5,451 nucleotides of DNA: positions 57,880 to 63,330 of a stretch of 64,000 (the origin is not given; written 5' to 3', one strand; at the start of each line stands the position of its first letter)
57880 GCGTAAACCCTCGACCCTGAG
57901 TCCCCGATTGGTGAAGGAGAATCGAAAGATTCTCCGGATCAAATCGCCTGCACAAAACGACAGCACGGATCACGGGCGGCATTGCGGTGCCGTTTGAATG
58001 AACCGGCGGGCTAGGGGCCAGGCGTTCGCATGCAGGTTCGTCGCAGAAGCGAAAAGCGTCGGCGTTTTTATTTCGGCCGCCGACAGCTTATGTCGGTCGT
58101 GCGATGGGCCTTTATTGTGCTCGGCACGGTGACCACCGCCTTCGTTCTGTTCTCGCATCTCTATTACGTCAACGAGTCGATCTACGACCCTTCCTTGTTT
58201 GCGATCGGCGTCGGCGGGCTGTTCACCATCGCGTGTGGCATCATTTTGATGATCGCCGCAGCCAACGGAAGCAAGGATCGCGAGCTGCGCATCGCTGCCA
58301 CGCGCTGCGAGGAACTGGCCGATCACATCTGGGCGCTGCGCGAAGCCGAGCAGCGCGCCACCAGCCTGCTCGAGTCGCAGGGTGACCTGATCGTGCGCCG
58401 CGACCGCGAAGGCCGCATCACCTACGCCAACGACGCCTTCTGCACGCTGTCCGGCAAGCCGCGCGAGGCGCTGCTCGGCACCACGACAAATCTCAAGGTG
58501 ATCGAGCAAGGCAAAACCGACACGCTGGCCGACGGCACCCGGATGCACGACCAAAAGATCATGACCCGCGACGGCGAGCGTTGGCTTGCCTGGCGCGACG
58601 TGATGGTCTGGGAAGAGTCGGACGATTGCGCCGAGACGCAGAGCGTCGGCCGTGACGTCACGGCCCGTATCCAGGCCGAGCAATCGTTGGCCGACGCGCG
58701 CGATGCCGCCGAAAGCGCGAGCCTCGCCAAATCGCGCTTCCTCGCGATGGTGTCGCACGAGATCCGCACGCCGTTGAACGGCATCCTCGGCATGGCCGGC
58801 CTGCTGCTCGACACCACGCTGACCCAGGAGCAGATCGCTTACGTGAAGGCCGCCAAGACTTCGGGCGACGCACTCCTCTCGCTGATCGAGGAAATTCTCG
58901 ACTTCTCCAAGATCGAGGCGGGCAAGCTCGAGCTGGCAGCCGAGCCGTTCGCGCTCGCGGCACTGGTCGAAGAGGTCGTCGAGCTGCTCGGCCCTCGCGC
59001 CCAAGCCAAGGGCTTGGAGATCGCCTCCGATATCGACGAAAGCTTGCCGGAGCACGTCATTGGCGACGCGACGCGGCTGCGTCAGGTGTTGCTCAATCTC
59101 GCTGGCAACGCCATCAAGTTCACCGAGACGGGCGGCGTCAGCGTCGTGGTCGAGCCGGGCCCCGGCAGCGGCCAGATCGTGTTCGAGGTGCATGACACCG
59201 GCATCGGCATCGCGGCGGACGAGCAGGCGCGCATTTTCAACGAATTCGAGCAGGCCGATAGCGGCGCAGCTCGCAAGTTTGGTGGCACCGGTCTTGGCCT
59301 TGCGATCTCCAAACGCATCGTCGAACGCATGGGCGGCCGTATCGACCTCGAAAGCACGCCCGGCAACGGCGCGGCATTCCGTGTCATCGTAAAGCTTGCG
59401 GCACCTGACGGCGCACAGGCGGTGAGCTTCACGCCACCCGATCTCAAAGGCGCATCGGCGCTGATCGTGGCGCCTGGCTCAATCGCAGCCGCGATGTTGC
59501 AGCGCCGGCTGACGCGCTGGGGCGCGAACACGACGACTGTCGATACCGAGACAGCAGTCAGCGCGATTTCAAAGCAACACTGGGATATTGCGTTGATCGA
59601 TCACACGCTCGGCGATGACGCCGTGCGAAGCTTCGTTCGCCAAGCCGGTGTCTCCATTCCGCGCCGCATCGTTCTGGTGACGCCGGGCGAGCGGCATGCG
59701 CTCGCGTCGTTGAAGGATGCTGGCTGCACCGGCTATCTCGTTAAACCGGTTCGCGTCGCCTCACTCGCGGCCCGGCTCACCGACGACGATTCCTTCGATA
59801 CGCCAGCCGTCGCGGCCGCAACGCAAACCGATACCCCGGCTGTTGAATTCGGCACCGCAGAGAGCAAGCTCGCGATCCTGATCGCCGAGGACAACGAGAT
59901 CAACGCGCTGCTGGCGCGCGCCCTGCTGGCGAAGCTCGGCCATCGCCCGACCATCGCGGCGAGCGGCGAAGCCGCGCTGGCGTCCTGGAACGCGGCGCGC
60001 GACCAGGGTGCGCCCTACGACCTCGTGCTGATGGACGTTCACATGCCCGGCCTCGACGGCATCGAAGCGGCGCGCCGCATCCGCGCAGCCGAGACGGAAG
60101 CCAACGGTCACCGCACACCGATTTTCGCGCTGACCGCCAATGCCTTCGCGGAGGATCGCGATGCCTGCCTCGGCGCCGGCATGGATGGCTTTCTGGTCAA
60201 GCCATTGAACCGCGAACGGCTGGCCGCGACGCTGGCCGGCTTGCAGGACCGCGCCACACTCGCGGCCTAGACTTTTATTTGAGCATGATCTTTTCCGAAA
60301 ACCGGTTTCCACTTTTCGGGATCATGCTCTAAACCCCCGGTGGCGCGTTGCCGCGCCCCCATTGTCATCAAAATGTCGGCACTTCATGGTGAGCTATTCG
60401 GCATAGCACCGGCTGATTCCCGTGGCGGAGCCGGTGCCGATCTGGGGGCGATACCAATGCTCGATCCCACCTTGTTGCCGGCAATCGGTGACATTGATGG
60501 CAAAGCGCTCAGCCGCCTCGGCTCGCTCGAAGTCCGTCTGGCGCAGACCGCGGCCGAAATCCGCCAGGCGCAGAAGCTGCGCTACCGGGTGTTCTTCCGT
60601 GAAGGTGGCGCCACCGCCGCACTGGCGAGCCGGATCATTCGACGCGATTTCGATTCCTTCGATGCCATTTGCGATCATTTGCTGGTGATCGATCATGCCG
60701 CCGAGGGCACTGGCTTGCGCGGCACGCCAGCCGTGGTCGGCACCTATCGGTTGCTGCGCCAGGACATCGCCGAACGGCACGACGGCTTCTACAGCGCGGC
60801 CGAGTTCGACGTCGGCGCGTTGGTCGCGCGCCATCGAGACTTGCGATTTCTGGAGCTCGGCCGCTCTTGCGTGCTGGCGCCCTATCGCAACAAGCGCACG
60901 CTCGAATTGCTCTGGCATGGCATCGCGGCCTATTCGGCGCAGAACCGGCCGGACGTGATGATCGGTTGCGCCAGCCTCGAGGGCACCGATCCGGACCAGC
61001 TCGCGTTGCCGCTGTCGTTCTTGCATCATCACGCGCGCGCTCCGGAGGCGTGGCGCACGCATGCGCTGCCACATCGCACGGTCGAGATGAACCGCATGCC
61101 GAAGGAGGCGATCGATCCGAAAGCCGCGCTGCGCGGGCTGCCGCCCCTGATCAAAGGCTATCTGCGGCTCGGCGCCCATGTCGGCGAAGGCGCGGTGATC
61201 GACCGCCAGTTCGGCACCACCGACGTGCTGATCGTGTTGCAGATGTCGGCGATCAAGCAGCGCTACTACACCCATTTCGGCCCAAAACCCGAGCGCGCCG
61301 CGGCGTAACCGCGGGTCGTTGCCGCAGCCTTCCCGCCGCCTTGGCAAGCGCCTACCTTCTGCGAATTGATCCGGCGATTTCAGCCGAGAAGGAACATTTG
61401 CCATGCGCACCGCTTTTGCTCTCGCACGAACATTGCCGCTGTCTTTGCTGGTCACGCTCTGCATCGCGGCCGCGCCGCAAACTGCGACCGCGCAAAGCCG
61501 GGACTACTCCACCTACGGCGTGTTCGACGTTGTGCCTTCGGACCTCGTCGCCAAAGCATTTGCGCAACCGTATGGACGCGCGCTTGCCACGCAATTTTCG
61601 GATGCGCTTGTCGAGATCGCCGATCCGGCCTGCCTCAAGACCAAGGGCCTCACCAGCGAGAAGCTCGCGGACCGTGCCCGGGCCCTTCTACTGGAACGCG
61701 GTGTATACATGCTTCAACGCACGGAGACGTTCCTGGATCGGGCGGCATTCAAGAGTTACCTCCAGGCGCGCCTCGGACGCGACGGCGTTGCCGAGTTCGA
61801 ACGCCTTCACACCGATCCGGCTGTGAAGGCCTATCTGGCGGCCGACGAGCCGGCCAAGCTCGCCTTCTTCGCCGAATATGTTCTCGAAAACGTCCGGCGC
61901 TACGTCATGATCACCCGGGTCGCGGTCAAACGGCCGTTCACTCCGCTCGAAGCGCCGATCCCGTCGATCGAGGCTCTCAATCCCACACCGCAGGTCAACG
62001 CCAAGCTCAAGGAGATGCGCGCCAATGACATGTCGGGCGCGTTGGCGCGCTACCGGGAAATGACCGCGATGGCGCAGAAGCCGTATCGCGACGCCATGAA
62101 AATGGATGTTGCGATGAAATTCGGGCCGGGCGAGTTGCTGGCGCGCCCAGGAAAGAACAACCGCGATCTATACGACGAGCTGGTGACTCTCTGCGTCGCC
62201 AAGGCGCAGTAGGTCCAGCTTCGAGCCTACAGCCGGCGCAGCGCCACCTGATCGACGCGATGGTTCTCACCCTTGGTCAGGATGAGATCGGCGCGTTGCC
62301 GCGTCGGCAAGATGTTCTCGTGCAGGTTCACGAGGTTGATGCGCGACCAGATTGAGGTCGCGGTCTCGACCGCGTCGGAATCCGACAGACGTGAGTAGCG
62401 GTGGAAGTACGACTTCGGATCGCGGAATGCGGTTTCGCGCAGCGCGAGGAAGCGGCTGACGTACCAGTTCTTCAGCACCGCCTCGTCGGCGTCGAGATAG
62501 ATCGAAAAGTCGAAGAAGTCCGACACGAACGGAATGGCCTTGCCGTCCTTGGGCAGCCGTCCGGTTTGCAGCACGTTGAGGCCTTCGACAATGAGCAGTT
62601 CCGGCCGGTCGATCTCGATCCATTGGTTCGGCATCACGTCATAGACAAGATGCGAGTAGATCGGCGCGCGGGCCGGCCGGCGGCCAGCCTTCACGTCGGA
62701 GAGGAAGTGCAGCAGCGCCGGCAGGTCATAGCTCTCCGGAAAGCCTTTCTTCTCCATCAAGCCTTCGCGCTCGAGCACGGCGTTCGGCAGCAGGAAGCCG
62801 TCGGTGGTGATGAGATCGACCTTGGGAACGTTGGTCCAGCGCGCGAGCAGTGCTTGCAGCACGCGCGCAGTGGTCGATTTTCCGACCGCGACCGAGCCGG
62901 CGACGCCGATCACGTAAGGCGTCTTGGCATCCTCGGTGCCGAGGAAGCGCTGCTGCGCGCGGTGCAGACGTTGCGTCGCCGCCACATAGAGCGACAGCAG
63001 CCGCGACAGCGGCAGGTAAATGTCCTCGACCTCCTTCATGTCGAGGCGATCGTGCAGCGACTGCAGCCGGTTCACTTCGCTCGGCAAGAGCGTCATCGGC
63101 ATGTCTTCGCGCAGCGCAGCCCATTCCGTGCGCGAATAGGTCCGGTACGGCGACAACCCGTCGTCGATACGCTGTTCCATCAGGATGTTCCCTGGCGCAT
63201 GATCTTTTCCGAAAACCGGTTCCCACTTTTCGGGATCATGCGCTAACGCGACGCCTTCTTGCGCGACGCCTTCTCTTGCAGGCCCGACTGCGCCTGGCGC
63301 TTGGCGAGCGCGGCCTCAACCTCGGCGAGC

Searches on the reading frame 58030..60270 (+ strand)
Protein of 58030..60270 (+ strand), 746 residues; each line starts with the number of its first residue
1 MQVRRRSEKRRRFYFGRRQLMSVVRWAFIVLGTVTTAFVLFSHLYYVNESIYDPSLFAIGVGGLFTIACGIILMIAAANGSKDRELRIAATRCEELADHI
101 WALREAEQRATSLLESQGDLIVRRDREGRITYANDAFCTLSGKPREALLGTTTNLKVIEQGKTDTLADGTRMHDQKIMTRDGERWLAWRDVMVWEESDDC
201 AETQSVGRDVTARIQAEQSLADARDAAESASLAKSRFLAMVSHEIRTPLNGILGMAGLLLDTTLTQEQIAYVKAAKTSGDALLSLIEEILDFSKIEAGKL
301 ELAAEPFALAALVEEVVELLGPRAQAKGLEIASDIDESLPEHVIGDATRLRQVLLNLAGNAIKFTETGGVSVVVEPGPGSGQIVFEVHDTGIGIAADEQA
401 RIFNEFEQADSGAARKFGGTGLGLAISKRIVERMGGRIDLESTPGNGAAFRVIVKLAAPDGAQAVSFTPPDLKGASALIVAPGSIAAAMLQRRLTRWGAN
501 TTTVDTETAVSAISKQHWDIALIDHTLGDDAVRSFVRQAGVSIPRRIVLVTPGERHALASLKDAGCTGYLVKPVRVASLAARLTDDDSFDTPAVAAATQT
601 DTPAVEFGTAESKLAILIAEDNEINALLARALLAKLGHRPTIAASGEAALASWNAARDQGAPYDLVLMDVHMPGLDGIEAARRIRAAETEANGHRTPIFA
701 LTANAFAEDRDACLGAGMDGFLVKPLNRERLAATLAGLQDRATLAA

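Call 71: search_protein_families(library=pfam, proteins=[window:58030-60270:+], max_evalue=0.00001)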
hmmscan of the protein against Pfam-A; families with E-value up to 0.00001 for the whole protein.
window:58030-60270:+ (746 aa): 5 families
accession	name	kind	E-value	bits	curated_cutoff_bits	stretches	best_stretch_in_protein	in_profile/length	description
PF02518.31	HATPase_c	-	2.8e-29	102.2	26.4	1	345-456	1-109/111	Histidine kinase-, DNA gyrase B-, and HSP90-like ATPase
PF00072.30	Response_reg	-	8.2e-27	94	30.2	1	616-735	1-110/111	Response regulator receiver domain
PF00512.31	HisKA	-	2.8e-20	72.6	26.9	1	233-298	1-66/66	His Kinase A (phospho-acceptor) domain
PF00989.32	PAS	-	9.8e-07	29.2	22.6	1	112-160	5-53/113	PAS fold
PF08448.16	PAS_4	-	7.7e-06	26.6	23.1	0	114-213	1-108/110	PAS fold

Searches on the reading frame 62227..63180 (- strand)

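Call 71: search_protein_families(library=pfam, proteins=[window:62227-63180:-], max_evalue=0.00001)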
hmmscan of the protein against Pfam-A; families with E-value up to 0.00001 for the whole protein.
window:62227-63180:- (317 aa): 1 family
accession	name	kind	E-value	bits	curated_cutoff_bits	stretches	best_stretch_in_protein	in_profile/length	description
PF00485.24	PRK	-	3.1e-11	43.9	22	1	90-245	1-151/196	Phosphoribulokinase / Uridine kinase family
